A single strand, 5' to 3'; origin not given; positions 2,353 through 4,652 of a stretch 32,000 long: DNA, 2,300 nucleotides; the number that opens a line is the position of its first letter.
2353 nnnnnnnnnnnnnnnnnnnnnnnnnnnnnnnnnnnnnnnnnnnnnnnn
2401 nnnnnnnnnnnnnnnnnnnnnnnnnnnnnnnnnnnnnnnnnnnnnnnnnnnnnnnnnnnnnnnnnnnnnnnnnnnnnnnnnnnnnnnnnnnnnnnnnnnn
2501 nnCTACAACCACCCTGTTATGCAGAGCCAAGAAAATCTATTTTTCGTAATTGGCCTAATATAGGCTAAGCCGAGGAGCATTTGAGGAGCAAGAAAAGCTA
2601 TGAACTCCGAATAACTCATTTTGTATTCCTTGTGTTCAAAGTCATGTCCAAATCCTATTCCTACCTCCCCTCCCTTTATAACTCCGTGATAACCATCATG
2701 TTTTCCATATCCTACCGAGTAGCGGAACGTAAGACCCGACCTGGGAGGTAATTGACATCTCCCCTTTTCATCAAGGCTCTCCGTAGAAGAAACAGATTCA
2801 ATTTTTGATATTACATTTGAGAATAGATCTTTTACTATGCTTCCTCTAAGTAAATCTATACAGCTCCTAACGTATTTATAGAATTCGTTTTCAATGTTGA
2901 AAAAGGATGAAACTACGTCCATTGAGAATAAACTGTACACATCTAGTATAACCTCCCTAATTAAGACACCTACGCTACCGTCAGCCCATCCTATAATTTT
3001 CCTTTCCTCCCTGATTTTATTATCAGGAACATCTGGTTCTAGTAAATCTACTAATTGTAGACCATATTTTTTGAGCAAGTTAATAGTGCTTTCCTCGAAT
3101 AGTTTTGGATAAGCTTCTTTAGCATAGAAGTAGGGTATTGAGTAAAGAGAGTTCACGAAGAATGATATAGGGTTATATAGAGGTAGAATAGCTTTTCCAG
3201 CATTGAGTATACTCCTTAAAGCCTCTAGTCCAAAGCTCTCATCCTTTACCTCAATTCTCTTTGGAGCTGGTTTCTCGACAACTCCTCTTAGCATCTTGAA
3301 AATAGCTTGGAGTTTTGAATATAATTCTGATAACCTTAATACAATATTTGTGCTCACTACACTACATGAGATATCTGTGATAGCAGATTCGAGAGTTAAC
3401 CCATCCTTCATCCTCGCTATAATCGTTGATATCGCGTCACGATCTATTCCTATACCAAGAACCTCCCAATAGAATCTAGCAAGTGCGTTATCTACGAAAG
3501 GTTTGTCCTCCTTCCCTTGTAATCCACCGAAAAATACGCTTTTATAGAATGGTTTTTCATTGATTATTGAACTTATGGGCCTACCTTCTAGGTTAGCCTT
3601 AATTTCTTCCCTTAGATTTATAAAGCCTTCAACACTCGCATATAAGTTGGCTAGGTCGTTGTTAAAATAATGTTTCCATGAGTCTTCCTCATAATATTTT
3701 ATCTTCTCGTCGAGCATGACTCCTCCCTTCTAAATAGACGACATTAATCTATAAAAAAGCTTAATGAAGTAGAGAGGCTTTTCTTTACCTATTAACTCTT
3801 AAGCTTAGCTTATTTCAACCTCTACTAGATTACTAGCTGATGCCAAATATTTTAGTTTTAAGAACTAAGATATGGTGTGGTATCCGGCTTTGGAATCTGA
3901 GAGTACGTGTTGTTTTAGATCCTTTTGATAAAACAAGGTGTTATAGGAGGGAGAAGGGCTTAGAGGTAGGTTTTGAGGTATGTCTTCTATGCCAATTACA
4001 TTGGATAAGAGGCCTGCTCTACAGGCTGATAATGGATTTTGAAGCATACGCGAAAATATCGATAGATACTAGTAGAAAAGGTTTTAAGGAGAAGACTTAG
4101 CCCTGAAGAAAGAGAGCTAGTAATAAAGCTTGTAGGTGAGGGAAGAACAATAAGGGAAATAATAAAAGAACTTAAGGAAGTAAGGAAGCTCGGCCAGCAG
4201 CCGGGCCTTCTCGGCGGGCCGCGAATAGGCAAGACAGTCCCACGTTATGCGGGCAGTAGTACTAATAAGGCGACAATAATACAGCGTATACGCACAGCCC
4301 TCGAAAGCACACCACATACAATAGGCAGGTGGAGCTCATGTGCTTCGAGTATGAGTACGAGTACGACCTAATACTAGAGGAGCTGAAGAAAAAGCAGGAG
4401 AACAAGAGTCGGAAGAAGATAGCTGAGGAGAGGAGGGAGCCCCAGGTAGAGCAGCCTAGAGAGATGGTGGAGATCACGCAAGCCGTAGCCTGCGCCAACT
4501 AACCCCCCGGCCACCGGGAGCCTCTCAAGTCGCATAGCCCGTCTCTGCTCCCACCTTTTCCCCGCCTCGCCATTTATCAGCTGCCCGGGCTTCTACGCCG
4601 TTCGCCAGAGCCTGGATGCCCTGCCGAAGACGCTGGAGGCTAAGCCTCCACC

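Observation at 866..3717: Intact, translationally coupled two-gene ORFan operon with a nuclease-like effector inside a decayed mobile element: candidate undescribed defence or MGE-maintenance system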

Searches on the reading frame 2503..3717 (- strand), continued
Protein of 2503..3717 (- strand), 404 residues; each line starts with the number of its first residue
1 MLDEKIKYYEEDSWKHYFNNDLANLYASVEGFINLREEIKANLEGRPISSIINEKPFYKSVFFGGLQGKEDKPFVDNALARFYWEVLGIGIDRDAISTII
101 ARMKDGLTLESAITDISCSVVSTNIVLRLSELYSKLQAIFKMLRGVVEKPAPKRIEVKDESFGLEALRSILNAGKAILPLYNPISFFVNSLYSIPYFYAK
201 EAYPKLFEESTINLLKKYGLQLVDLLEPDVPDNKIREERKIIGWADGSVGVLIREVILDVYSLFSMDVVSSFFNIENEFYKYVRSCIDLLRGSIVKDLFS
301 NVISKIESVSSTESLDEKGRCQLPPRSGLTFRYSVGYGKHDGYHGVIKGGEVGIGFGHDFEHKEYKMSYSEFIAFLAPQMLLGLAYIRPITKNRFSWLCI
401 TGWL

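Call 101: search_protein_families(library=pfam, alignment_id=A7, max_evalue=0.00001)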
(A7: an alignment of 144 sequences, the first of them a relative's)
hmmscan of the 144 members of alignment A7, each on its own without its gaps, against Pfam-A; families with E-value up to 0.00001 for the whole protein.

A. member 1, L032:84-485:+ (133 aa): 0 families

B. families by the number of members that match (of 144 scanned): 94 families (the first 25 are shown)
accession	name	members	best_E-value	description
PF03013.19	Pyr_excise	5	1.6e-17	Pyrimidine dimer DNA glycosylase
PF13191.12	AAA_16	3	3.5e-08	AAA ATPase domain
PF13401.12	AAA_22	3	6.1e-08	AAA domain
PF00441.29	Acyl-CoA_dh_1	2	8.9e-49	Acyl-CoA dehydrogenase, C-terminal domain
PF04016.18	DUF364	2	1e-29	Putative heavy-metal chelation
PF02770.24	Acyl-CoA_dh_M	2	5.8e-24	Acyl-CoA dehydrogenase, middle domain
PF13304.12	AAA_21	2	4.1e-23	AAA domain, putative AbiEii toxin, Type IV TA system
PF21100.3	MCM_C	2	6.8e-23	MCM protein C-terminal winged helix-turn-helix domain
PF08028.16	Acyl-CoA_dh_2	2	1.3e-21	Acyl-CoA dehydrogenase, C-terminal domain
PF00589.27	Phage_integrase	2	2.9e-19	Phage integrase family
PF01637.24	ATPase_2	2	7.7e-19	ATPase domain predominantly from Archaea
PF09376.16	NurA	2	6.7e-17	NurA domain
PF13938.11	DUF4213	2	5.6e-14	Putative heavy-metal chelation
PF04326.19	SLFN_AlbA_2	2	1.7e-12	Schlafen, AlbA_2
PF04055.27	Radical_SAM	2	2.2e-12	Radical SAM superfamily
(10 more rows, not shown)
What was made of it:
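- Pyrimidine-dimer glycosylase genes recur among neighbours of one branch (call 101).
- Tried and rejected: My last family search went to Pfam rather than PADLOC for the second neighbour set (call 101).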

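Call 105: search_solved_structures(query=L082:9489-9947:+, max_evalue=1)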
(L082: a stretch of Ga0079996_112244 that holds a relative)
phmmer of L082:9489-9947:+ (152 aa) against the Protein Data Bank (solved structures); distinct sequences matched with E-value up to 1: 0.

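Call 106: search_solved_structures(query=L015:9084-9968:+, max_evalue=1)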
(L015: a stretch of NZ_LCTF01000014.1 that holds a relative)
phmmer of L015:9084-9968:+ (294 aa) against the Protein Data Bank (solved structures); distinct sequences matched with E-value up to 1: 0.

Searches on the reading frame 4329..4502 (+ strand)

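Call 81: search_protein_families(library=pfam, proteins=[window:4329-4502:+], max_evalue=0.1)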
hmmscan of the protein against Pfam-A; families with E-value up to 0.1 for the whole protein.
window:4329-4502:+ (57 aa): 1 family
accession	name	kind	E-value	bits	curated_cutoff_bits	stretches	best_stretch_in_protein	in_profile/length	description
PF17274.7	DUF5339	-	0.016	16.5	27.7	1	4-56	4-56/70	Family of unknown function (DUF5339)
